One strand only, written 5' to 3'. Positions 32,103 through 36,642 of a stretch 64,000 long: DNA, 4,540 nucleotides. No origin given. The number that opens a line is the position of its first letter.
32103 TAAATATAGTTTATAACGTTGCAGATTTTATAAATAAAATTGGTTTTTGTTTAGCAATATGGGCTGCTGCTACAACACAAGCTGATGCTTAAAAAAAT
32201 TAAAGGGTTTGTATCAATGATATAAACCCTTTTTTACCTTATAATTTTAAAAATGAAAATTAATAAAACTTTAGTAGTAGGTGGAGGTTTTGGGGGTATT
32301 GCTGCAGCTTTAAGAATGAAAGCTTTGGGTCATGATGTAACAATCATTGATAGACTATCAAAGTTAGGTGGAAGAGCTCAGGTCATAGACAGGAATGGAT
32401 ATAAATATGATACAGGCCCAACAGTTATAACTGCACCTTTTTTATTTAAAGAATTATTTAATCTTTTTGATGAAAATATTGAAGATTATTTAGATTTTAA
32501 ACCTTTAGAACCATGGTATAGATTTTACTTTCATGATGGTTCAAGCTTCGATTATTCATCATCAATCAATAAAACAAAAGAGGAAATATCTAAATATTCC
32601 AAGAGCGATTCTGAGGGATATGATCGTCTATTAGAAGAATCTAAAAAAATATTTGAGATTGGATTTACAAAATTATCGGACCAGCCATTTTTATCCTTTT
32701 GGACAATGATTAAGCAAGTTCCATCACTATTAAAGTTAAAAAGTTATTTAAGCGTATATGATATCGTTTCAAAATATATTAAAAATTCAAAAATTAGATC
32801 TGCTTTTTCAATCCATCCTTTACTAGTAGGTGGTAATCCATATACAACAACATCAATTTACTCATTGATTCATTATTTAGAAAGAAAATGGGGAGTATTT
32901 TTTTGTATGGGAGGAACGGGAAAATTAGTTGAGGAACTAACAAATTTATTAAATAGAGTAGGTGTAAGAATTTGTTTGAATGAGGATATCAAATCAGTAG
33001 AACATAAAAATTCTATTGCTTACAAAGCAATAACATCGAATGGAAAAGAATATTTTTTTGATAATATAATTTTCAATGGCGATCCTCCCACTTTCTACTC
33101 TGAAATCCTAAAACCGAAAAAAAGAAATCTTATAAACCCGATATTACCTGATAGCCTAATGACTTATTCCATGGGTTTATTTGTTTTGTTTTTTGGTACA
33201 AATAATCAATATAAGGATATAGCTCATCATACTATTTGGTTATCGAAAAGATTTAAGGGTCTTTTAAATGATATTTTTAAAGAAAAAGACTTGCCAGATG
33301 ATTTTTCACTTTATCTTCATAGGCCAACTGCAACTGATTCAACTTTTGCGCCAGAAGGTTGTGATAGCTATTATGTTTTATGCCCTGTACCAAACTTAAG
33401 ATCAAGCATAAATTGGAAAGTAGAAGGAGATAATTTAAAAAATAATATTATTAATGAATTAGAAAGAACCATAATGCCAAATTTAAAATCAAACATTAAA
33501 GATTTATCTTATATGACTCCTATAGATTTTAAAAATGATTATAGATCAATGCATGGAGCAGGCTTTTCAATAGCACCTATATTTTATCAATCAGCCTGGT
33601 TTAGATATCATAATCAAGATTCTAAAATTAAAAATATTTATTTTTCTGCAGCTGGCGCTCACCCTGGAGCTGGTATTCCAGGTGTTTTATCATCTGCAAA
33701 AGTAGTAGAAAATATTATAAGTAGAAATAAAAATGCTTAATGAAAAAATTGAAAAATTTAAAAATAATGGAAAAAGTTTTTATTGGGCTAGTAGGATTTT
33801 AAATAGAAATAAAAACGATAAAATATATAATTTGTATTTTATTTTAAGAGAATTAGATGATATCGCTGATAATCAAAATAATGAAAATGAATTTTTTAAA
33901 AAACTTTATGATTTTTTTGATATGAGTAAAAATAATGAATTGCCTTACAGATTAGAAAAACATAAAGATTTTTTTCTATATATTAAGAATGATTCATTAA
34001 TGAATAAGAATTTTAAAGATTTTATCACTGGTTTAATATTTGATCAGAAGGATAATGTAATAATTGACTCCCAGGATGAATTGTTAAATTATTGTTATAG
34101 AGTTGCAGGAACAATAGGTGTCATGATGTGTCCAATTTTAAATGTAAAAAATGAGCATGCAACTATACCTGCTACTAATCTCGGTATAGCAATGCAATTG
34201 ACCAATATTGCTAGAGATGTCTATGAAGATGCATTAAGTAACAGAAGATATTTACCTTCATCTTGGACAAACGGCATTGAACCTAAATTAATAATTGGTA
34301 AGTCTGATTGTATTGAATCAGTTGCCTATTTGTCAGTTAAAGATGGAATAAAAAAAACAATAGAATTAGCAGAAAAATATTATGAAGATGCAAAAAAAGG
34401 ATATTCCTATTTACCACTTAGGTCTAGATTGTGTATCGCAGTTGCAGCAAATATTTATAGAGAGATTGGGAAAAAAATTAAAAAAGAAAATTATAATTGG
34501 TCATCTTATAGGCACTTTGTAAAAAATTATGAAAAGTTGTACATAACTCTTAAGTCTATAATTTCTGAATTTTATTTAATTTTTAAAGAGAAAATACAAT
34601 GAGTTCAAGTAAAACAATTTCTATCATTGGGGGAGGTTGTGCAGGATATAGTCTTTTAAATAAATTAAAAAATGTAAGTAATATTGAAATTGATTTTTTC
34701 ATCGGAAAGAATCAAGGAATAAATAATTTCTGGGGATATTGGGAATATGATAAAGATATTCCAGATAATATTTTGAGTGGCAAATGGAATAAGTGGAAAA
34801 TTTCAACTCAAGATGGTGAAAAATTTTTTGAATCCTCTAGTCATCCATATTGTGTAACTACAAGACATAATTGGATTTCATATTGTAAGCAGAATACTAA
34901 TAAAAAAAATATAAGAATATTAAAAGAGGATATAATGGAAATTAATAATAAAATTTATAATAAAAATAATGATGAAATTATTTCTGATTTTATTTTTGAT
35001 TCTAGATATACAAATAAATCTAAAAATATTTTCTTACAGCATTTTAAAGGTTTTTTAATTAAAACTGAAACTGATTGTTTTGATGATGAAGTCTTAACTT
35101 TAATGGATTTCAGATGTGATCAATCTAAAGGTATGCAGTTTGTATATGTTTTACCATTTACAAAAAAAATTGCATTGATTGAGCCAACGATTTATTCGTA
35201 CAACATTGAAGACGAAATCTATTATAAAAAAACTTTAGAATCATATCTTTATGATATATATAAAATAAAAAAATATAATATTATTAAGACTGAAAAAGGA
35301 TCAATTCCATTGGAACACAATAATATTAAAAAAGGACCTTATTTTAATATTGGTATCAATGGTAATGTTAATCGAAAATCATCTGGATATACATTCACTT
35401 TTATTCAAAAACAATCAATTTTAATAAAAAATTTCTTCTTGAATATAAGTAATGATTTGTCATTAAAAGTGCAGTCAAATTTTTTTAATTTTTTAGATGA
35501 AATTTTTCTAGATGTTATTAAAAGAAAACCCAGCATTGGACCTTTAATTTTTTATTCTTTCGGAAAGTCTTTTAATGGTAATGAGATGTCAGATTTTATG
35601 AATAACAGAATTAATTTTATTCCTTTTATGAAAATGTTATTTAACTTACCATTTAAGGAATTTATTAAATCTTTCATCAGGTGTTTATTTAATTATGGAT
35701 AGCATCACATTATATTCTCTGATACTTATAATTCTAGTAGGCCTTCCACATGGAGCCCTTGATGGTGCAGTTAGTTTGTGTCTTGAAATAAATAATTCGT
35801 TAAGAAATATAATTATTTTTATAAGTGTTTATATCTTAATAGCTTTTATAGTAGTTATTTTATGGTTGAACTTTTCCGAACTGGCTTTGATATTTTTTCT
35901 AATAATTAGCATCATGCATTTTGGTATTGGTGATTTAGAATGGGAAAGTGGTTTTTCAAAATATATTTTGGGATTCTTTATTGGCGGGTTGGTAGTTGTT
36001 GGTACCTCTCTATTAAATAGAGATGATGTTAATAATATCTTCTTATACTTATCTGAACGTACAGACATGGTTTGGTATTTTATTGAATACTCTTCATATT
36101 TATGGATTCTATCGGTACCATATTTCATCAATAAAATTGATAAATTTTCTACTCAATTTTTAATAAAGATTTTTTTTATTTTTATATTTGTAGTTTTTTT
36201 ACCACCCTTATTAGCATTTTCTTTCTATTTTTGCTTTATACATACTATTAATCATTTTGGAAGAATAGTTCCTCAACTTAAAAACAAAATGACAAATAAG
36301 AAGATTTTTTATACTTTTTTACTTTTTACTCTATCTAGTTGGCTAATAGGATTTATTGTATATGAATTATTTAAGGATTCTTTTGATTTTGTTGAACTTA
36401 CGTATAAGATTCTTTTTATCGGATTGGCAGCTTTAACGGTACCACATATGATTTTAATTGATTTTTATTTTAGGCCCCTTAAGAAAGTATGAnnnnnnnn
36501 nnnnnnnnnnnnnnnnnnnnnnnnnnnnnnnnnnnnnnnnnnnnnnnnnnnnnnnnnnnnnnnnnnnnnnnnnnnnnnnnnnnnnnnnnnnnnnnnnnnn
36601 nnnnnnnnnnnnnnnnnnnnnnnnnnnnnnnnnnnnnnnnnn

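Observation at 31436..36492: Complete retinal-phototrophy module: proteorhodopsin + crtI-crtB-crtY-blh in one locus, PR separated by its own terminator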

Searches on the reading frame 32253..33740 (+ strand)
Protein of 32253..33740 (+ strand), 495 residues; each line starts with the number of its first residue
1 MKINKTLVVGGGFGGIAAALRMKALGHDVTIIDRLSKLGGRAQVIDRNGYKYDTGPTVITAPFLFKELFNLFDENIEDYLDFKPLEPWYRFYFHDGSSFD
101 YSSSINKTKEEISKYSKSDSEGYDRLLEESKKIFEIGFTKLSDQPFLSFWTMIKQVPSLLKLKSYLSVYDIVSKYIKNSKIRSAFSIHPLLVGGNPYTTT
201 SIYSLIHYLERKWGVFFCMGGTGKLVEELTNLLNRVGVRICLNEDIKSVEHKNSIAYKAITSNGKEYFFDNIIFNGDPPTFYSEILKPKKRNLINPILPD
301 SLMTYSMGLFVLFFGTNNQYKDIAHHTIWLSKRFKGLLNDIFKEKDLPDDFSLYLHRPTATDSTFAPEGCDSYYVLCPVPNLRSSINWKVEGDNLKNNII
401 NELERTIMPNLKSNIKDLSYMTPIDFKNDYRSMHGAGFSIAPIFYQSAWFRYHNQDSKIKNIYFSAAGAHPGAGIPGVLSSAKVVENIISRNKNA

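Call 3: search_protein_families(library=pfam, proteins=[window:32253-33740:+])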
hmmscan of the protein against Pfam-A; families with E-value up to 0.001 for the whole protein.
window:32253-33740:+ (495 aa): 8 families
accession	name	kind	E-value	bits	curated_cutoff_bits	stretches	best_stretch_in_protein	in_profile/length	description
PF01593.30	Amino_oxidase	-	2.5e-25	90.1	19.8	1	14-483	2-436/443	Flavin containing amine oxidoreductase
PF13450.12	NAD_binding_8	-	1.4e-12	48.2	21.9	1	8-74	1-67/68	NAD(P)-binding Rossmann-like domain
PF07992.20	Pyr_redox_2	-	5e-07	29.9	26.1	1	5-33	2-30/291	Pyridine nucleotide-disulphide oxidoreductase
PF03486.20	HI0933_like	-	7.4e-07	29.3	50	0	5-40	2-37/244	HI0933-like protein Rossmann domain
PF00070.33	Pyr_redox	-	1.8e-06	28.8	22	1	5-39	1-35/82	Pyridine nucleotide-disulphide oxidoreductase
PF12831.13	FAD_oxidored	-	3.9e-05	23.6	27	1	7-41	3-37/416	FAD dependent oxidoreductase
PF01266.30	DAO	-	0.0001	22.4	27.9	0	6-39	2-35/353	FAD dependent oxidoreductase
PF00890.30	FAD_binding_2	-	0.00043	20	20.4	1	7-41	3-37/414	FAD binding domain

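Call 4: search_protein_families(library=ncbifam, proteins=[window:32253-33740:+])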
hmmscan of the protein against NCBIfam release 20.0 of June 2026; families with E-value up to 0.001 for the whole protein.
window:32253-33740:+ (495 aa): 27 families (the best 25 are shown)
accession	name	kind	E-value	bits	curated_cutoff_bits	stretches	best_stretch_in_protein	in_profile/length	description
TIGR02734.1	crtI_fam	subfamily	8.5e-155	516.2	238.1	1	7-492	2-491/504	phytoene desaturase family protein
NF058655.1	CrtID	equivalog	1.1e-88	298.2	640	1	7-485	2-477/478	bifunctional phytoene desaturase/3,4-desaturase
NF042421.1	hydcarot_desat_CrtD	equivalog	1.3e-64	218.5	500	1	4-492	2-486/487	1-hydroxycarotenoid 3,4-desaturase CrtD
NF045637.1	carotdesatCrtDProt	equivalog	9.5e-56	189.3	580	1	7-486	2-479/485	1-hydroxycarotenoid 3,4-desaturase CrtD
TIGR02730.1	carot_isom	equivalog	1.4e-17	63.8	586.9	1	6-481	3-480/493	carotenoid isomerase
NF045689.1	BCarotKetCrtO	equivalog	1.1e-16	60.5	1000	2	2-296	2-317/563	beta-carotene ketolase CrtO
NF005560.0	PRK07233.1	equivalog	9.2e-11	41.2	252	1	5-53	2-50/435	hypothetical protein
TIGR02733.1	desat_CrtD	equivalog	9.9e-10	37.7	549.7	1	6-489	4-488/492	C-3',4' desaturase CrtD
NF005548.0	PRK07208.1-4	equivalog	3.9e-09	35.6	389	1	4-57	4-57/488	hypothetical protein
TIGR03467.1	HpnE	equivalog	7.4e-09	35.4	283.05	1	7-56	2-53/430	hydroxysqualene dehydroxylase HpnE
NF008845.0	PRK11883.1-5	equivalog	5.5e-07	28.2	560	1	4-57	5-64/468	protoporphyrinogen oxidase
NF009410.0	PRK12771.1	subfamily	6.9e-07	28.2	516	1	5-40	140-175/566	NAD(P)-binding protein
TIGR00275.1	TIGR00275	subfamily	2.9e-06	26.4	183.8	0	7-39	2-34/401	aminoacetone oxidase family FAD-binding enzyme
NF005547.0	PRK07208.1-3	equivalog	3e-06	26.2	380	0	5-55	6-56/465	hypothetical protein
TIGR03997.1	mycofact_OYE_2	equivalog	4.7e-06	25.3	793.15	1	4-48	380-424/645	mycofactocin system FadH/OYE family oxidoreductase 2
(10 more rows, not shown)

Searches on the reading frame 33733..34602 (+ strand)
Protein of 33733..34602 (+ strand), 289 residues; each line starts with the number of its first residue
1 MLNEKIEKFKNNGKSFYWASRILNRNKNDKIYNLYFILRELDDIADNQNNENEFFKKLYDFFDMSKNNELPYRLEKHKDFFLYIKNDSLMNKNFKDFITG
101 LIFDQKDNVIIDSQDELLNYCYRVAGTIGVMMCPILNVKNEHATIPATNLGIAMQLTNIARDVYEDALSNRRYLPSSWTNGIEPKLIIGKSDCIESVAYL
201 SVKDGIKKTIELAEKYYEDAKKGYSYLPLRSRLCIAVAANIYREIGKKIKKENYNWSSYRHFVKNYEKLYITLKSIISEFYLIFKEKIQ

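Call 3: search_protein_families(library=pfam, proteins=[window:33733-34602:+])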
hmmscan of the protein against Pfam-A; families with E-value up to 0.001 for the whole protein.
window:33733-34602:+ (289 aa): 1 family
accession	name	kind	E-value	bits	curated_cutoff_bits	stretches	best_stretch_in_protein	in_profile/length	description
PF00494.24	SQS_PSY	-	2.9e-47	162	26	1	10-263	2-259/263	Squalene/phytoene synthase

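Call 4: search_protein_families(library=ncbifam, proteins=[window:33733-34602:+])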
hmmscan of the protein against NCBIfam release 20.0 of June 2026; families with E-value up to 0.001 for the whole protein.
window:33733-34602:+ (289 aa): 6 families
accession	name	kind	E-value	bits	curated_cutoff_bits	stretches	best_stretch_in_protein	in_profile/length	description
NF045921.1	PhytnSynCrtBRhod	equivalog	5.5e-41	141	500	1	9-277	14-277/307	15-cis-phytoene synthase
TIGR03465.1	HpnD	equivalog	9e-39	133.1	278.6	1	10-276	3-265/267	presqualene diphosphate synthase HpnD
NF042419.1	Phyto_syn_CrtB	equivalog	3e-38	132.1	480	1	3-274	5-281/306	15-cis-phytoene synthase CrtB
NF045686.1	PhytoSynCyanob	equivalog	7.5e-31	107.4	550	1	13-271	32-299/310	15-cis-phytoene synthase CrtB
TIGR03464.1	HpnC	equivalog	2.8e-21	76.2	250.45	1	15-275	8-265/267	squalene synthase HpnC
TIGR01559.1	squal_synth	equivalog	2.7e-06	26.8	286.75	1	14-176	15-200/337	squalene synthase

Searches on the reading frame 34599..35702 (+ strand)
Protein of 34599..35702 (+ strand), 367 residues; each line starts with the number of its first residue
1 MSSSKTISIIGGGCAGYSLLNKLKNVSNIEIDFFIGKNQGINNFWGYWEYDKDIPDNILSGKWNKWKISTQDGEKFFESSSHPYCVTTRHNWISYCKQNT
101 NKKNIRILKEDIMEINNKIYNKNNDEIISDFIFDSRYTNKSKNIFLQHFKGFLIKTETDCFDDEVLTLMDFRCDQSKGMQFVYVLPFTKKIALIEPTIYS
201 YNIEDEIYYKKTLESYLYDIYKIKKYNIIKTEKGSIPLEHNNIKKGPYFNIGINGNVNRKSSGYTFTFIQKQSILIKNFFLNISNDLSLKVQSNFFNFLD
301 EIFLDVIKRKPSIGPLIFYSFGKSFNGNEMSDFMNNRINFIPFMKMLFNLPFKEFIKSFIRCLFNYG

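Call 3: search_protein_families(library=pfam, proteins=[window:34599-35702:+])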
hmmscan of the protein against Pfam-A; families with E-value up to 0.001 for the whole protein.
window:34599-35702:+ (367 aa): 1 family
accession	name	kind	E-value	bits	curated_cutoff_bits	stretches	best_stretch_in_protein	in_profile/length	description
PF05834.18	Lycopene_cycl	-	4e-31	108.9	23.4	1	8-275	3-285/380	Lycopene cyclase protein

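Call 4: search_protein_families(library=ncbifam, proteins=[window:34599-35702:+])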
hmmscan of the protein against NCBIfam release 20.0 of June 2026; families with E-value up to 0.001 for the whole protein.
window:34599-35702:+ (367 aa): 2 families
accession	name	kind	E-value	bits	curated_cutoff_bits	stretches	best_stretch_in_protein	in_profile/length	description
TIGR01790.1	carotene-cycl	subfamily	3.5e-13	49.4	209.5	1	9-265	4-280/387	lycopene cyclase family protein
TIGR01789.1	lycopene_cycl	equivalog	3.2e-06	26.5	215.2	1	84-238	83-237/370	lycopene beta-cyclase CrtY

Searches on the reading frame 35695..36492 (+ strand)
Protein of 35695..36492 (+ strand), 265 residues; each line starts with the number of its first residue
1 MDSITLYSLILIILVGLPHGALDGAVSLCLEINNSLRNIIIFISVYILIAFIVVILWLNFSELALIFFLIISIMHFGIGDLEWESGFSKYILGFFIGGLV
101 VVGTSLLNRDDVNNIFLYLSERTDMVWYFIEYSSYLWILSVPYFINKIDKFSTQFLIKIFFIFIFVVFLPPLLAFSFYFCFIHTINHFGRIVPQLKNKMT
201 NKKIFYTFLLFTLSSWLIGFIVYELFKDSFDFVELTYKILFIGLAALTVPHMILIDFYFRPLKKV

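Call 3: search_protein_families(library=pfam, proteins=[window:35695-36492:+])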
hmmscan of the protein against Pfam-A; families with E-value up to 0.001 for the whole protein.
window:35695-36492:+ (265 aa): 1 family
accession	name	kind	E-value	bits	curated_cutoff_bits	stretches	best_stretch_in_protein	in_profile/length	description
PF15461.11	BCD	-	4e-43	148.4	28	1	11-257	2-265/267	Beta-carotene 15,15'-dioxygenase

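Call 4: search_protein_families(library=ncbifam, proteins=[window:35695-36492:+])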
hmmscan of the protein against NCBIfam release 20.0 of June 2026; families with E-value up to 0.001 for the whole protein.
window:35695-36492:+ (265 aa): 1 family
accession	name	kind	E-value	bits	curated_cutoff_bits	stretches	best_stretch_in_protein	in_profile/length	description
TIGR03753.1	blh_monoox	subfamily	1e-49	169.5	95.25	1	8-255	3-259/260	beta-carotene 15,15'-dioxygenase, Brp/Blh family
